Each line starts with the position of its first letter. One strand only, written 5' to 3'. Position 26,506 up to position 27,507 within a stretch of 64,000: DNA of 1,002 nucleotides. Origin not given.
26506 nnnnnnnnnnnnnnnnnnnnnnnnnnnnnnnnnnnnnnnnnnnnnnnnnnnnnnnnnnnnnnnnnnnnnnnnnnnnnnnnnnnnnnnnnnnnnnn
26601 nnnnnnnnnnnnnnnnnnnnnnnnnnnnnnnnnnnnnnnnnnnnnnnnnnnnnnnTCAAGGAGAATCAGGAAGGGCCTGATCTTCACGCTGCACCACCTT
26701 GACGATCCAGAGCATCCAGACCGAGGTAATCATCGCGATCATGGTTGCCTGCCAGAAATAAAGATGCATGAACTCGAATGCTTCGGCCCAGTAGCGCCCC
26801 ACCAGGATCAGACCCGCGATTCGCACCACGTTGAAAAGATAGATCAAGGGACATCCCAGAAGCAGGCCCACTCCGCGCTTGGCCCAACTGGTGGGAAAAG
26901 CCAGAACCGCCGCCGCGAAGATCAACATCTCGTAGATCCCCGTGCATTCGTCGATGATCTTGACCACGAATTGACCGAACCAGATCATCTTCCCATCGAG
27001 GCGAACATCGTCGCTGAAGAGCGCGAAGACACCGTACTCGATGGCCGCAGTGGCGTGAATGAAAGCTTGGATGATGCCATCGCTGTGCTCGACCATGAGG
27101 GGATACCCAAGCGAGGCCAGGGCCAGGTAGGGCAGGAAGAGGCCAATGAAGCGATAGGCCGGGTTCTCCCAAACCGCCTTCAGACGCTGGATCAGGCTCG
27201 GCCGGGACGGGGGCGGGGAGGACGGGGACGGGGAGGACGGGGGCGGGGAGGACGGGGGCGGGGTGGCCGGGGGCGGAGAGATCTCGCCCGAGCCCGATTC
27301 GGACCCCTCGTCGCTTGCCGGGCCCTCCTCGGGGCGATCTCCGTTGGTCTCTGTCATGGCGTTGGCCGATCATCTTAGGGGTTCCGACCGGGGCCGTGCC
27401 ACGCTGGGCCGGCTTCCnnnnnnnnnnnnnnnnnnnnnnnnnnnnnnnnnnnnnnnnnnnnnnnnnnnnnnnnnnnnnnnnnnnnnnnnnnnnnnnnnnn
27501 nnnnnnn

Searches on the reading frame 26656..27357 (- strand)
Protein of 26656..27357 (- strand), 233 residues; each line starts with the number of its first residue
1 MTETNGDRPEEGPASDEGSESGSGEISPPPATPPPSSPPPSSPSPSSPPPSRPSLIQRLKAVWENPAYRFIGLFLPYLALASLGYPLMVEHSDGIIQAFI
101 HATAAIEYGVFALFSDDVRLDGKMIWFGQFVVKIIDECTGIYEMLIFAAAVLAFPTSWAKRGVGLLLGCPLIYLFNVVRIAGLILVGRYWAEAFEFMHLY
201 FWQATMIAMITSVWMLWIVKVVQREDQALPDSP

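Call 26: search_protein_families(library=pfam, proteins=[window:26656-27357:-], max_evalue=0.001)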
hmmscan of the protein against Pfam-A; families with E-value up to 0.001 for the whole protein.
window:26656-27357:- (233 aa): 1 family
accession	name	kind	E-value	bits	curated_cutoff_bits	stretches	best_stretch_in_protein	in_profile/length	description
PF09721.15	Exosortase_EpsH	-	8.8e-12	45.4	25.7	1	73-217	102-252/254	Transmembrane exosortase (Exosortase_EpsH)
